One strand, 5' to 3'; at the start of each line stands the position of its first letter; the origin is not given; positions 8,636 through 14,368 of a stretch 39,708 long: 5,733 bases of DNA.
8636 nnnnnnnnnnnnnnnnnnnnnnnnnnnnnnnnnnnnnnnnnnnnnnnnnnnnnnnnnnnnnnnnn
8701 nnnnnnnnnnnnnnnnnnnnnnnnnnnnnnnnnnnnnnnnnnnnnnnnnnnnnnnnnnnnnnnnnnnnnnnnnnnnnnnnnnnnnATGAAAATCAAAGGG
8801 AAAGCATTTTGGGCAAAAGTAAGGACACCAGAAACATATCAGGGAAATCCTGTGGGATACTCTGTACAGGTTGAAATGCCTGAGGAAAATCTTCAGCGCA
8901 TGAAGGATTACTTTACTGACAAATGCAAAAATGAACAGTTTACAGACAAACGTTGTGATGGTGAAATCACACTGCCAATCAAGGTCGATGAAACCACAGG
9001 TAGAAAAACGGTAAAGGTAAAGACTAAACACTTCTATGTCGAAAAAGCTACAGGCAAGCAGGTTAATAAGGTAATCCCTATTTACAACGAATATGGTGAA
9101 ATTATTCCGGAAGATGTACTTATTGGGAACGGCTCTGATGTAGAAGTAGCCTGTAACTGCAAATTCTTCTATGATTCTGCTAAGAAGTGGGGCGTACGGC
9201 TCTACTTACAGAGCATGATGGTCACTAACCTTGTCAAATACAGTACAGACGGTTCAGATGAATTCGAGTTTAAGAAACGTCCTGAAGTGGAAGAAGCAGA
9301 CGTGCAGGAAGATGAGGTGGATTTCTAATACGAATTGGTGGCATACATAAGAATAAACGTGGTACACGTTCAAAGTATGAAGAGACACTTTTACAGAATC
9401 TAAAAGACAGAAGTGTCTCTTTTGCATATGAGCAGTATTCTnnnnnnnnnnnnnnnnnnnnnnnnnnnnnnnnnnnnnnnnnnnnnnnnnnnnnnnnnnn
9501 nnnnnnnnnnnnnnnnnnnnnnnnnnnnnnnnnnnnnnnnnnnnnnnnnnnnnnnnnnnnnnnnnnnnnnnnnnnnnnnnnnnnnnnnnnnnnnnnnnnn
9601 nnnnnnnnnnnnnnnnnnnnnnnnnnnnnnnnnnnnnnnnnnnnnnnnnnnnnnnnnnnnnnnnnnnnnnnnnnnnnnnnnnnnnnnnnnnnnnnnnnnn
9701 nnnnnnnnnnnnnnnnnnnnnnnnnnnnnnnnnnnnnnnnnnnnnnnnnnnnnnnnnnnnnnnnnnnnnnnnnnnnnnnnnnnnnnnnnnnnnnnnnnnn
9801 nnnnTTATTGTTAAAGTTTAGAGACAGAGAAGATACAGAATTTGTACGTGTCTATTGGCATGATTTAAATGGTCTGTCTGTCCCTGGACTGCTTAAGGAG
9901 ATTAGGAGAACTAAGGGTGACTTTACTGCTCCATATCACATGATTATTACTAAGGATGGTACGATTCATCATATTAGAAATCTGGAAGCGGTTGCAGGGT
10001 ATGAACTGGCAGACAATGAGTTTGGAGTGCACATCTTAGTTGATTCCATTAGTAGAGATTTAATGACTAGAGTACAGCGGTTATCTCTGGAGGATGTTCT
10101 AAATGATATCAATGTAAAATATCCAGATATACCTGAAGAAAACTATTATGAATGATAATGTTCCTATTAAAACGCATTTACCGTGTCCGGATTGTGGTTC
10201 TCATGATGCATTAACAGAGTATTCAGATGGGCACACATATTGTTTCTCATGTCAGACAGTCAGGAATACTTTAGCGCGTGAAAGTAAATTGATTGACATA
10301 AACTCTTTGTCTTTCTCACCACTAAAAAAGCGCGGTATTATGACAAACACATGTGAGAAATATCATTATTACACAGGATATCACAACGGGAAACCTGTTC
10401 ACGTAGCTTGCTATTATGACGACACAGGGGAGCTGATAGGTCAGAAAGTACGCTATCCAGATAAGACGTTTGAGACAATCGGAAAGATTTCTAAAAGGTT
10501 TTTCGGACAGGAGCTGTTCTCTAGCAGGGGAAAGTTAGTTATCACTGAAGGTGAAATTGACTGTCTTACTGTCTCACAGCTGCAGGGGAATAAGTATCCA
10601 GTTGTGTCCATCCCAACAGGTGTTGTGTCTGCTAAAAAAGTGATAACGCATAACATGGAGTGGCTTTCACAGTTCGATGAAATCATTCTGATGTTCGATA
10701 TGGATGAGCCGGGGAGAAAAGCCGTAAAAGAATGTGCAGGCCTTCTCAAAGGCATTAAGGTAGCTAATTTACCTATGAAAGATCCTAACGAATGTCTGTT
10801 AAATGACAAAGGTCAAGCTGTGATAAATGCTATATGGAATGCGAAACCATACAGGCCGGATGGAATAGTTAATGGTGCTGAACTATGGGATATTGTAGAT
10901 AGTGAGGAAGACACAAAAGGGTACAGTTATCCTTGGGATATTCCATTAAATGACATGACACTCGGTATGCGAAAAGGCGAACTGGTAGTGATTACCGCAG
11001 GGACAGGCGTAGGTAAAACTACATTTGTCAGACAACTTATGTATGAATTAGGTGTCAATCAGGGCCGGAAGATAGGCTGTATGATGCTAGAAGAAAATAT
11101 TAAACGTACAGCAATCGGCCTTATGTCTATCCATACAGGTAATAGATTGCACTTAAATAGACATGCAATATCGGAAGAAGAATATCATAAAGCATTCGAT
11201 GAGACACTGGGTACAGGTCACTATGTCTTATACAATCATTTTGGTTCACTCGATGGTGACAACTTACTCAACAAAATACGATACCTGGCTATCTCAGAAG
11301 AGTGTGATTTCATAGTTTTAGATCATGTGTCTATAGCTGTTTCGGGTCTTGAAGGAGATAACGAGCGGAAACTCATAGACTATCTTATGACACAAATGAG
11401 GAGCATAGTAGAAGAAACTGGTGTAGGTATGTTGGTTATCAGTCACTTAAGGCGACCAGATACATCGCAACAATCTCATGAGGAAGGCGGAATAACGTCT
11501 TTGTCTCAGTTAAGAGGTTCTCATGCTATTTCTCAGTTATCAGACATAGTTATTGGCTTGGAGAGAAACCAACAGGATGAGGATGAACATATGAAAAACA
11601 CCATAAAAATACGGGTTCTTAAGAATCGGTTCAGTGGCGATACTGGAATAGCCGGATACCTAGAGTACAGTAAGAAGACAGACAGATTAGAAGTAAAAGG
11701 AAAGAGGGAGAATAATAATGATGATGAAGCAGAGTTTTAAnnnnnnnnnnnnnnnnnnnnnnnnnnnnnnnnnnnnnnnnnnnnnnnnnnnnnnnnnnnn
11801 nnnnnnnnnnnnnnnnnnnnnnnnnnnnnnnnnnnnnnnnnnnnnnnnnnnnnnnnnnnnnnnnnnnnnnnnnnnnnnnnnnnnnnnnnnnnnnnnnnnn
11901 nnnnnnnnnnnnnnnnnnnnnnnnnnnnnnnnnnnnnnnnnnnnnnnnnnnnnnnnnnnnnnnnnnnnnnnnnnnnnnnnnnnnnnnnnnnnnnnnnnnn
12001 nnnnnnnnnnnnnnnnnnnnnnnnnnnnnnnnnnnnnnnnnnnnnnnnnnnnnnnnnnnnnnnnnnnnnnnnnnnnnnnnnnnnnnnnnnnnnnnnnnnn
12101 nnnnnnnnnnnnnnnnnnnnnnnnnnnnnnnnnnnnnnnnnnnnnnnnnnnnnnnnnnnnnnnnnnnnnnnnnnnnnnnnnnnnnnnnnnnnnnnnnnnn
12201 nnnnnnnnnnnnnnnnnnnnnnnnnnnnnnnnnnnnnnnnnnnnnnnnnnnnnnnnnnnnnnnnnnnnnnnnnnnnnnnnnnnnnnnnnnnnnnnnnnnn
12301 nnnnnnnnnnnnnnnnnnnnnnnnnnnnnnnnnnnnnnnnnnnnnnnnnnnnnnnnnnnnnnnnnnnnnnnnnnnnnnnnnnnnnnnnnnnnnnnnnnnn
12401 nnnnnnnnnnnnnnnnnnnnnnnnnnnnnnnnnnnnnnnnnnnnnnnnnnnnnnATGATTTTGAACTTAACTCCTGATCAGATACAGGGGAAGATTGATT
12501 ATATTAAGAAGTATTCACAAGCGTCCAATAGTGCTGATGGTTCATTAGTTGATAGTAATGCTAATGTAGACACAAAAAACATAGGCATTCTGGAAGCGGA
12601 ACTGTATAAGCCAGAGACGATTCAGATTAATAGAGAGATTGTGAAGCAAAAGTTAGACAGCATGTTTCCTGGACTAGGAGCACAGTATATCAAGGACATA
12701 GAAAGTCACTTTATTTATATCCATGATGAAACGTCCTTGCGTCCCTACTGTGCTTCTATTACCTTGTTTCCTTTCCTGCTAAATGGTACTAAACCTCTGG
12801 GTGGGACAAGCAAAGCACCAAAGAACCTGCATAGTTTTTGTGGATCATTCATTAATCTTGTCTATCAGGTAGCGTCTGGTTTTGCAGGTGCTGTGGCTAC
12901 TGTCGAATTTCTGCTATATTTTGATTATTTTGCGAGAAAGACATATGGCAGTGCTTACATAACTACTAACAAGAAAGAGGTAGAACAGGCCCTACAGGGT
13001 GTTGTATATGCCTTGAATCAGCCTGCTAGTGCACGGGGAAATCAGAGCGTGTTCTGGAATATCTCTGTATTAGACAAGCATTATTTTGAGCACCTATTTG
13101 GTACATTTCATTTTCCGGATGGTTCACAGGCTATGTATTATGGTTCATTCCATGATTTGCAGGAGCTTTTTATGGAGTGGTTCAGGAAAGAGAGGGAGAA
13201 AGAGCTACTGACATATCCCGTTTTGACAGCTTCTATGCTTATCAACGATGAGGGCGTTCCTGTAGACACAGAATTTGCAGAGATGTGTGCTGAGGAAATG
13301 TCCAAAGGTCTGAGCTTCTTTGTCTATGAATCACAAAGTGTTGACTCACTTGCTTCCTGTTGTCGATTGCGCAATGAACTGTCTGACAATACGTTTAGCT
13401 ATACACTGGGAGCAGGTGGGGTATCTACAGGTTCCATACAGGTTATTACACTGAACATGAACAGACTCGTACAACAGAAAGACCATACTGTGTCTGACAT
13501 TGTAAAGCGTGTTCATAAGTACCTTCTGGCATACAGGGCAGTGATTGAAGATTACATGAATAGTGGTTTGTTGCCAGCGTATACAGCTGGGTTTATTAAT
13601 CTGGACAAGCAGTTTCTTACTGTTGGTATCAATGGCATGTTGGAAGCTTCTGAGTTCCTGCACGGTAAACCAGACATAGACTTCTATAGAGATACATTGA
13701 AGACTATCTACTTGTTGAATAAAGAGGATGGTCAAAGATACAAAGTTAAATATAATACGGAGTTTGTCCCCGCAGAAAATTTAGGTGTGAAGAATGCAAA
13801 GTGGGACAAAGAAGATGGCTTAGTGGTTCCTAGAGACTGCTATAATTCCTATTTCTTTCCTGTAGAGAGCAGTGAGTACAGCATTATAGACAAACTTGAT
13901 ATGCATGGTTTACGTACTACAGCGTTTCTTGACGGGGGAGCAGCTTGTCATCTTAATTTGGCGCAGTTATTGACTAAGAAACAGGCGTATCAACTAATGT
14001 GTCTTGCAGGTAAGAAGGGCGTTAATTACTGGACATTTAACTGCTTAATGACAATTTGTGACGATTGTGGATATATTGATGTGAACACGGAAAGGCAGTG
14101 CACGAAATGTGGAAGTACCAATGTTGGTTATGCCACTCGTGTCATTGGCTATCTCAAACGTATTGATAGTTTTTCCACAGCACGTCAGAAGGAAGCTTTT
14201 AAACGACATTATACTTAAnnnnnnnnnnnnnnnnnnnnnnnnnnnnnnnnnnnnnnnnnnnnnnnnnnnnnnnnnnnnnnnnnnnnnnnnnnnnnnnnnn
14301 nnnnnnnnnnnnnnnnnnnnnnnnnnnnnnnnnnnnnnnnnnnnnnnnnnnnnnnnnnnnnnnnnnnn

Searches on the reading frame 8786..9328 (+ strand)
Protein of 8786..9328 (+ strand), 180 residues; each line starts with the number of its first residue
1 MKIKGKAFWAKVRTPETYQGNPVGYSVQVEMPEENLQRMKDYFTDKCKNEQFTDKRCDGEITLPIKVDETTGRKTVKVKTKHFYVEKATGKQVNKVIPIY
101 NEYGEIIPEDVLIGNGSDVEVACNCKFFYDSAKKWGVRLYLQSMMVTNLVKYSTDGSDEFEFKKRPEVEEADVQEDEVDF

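Call 13: search_protein_families(library=pfam, proteins=[window:8786-9328:+], max_evalue=0.01)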
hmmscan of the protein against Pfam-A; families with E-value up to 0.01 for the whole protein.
window:8786-9328:+ (180 aa): 0 families

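Call 69: search_protein_families(library=phrogs, proteins=[window:8786-9328:+], max_evalue=0.00001)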
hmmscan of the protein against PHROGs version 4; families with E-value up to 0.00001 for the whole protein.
window:8786-9328:+ (180 aa): 1 family
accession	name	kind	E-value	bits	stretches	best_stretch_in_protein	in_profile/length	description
phrog_112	-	DNA, RNA and nucleotide metabolism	4.2e-11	44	1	4-175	26-204/265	Gp2.5-like ssDNA binding protein and ssDNA annealing protein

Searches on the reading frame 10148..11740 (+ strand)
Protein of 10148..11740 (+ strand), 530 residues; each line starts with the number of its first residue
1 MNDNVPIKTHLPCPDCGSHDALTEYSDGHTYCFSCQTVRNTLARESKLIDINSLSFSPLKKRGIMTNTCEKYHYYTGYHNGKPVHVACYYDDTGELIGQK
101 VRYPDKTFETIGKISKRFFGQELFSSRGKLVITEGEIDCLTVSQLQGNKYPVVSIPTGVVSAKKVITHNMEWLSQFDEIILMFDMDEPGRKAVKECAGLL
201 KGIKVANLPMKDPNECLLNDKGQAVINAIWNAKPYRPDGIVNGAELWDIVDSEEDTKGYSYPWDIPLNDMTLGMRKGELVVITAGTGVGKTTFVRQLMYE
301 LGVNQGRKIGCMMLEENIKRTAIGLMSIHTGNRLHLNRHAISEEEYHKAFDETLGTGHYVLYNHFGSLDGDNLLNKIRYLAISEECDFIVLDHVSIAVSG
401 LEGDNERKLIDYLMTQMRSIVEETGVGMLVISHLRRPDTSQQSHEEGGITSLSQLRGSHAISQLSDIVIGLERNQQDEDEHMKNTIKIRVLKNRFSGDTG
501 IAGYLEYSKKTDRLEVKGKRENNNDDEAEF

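Call 69: search_protein_families(library=phrogs, proteins=[window:10148-11740:+], max_evalue=0.00001)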
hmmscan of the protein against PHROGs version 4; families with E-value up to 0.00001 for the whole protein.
window:10148-11740:+ (530 aa): 7 families
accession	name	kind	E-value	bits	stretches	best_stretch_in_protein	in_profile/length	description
phrog_239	-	DNA, RNA and nucleotide metabolism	2.6e-191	639.5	1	7-527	39-609/801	DNA primase/helicase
phrog_19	-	DNA, RNA and nucleotide metabolism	1.6e-27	97.7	1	251-517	327-581/621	DnaB-like replicative helicase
phrog_47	-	DNA, RNA and nucleotide metabolism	2.3e-16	60.5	1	59-234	154-339/947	DNA primase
phrog_243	-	DNA, RNA and nucleotide metabolism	6.8e-16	59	1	253-495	14-243/273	DnaB-like replicative helicase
phrog_5482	-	unknown function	6.3e-12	45.9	1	268-494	41-275/341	-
phrog_3123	-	unknown function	8e-07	29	1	374-492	446-557/583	-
phrog_849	-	DNA, RNA and nucleotide metabolism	1.5e-06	28.5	1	116-229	226-339/435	DNA primase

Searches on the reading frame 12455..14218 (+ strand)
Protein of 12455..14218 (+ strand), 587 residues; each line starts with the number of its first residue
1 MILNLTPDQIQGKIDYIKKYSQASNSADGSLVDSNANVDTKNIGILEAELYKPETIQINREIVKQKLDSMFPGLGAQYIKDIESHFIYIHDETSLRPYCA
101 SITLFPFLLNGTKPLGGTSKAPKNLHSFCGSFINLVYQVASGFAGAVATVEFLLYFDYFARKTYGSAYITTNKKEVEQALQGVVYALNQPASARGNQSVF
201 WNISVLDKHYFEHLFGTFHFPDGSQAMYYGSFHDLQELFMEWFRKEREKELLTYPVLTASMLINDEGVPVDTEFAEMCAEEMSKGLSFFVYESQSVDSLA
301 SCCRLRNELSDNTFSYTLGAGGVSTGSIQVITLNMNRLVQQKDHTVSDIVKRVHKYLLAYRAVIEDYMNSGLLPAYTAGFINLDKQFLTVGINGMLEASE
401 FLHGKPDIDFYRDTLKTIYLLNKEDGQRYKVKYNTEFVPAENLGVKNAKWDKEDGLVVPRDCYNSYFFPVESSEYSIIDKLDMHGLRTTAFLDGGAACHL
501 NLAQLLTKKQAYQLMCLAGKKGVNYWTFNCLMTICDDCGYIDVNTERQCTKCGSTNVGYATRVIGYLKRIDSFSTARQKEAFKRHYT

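Call 69: search_protein_families(library=phrogs, proteins=[window:12455-14218:+], max_evalue=0.00001)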
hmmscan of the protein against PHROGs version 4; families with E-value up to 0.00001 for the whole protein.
window:12455-14218:+ (587 aa): 4 families
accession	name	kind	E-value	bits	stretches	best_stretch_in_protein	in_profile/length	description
phrog_25611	-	DNA, RNA and nucleotide metabolism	3.2e-112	377.1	3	18-344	44-368/978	anaerobic ribonucleoside reductase large subunit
phrog_487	-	moron, auxiliary metabolic gene and host takeover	5.1e-25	88.7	2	385-585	492-710/718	NrdD-like anaerobic ribonucleotide reductase large subunit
phrog_4218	-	DNA, RNA and nucleotide metabolism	1.8e-10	41.4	1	391-584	119-329/333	anaerobic ribonucleoside reductase large subunit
phrog_29160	-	DNA, RNA and nucleotide metabolism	8.4e-06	27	0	510-569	75-132/158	anaerobic ribonucleoside reductase large subunit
